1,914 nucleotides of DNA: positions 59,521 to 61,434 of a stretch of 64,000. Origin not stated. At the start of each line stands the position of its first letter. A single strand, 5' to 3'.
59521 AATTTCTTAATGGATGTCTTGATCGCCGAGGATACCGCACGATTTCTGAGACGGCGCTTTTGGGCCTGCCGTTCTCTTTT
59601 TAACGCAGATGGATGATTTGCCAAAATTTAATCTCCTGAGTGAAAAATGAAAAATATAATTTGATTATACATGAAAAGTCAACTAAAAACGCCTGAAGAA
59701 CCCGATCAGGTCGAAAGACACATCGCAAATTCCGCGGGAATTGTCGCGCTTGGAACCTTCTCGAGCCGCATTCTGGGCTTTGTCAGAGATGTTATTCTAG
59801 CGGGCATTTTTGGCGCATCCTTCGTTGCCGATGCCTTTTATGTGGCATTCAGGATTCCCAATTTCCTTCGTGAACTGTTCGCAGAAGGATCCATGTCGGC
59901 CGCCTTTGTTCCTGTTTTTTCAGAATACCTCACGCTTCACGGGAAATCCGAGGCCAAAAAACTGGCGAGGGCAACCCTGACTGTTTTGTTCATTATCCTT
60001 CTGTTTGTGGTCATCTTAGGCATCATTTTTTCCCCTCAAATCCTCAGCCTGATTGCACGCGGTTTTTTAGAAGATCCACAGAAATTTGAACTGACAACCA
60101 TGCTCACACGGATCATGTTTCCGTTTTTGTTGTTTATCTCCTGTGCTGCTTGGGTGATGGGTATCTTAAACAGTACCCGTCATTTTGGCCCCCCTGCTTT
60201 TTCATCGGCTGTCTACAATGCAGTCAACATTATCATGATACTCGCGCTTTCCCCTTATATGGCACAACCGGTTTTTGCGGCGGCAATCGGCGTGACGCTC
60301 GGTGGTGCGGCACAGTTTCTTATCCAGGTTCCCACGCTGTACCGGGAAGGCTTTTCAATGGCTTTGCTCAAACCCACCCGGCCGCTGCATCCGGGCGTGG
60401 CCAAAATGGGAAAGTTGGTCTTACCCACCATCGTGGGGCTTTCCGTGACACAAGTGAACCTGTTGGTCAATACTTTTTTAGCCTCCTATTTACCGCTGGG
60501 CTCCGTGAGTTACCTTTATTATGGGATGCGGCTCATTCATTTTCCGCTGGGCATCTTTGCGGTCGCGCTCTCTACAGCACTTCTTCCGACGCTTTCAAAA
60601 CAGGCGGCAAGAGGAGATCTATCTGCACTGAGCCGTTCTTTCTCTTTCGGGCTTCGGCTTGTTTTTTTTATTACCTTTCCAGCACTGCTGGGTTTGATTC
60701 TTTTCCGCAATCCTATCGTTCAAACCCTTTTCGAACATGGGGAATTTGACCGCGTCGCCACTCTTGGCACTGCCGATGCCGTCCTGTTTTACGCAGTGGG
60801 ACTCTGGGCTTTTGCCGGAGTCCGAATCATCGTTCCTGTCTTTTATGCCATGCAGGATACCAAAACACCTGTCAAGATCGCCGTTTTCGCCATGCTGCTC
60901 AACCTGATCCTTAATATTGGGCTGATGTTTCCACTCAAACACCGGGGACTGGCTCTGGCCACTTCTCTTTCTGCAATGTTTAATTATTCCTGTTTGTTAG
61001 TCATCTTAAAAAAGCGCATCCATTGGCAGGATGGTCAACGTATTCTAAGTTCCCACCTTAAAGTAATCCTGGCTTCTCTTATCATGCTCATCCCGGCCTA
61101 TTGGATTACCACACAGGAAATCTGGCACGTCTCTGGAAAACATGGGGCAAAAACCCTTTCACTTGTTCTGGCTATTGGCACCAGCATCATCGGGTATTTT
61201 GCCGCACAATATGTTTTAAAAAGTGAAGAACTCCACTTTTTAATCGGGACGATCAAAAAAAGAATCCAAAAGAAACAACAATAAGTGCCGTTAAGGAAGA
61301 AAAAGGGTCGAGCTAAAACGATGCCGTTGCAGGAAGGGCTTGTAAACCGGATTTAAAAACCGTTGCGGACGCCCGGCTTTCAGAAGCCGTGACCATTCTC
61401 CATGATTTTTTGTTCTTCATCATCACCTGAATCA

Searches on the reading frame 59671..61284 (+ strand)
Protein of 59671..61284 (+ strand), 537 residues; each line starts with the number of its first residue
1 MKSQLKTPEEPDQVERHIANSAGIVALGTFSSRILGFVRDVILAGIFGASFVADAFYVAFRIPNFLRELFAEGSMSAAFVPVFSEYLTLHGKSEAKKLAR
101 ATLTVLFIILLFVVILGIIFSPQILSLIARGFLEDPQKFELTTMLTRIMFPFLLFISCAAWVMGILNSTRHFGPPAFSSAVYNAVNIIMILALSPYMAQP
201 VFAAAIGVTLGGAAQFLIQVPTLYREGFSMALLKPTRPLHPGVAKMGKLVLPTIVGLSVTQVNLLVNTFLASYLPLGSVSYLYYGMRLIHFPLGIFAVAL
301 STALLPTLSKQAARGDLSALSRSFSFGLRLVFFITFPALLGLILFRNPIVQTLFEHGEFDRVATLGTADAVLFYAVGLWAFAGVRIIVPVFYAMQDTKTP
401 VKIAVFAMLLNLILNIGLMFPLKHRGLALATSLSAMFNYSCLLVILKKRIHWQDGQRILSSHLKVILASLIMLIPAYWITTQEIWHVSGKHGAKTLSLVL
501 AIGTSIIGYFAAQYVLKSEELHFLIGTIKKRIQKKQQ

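Call 73: search_protein_families(library=pfam, proteins=[window:59671-61284:+], max_evalue=0.00001)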
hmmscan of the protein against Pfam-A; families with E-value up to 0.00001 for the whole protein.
window:59671-61284:+ (537 aa): 2 families
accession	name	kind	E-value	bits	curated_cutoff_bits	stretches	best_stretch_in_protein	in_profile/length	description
PF03023.19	MurJ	-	1.8e-123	413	27.4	1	44-480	2-434/451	Lipid II flippase MurJ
PF01554.23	MatE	-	1.6e-12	47.9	24.9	2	252-415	1-159/161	MatE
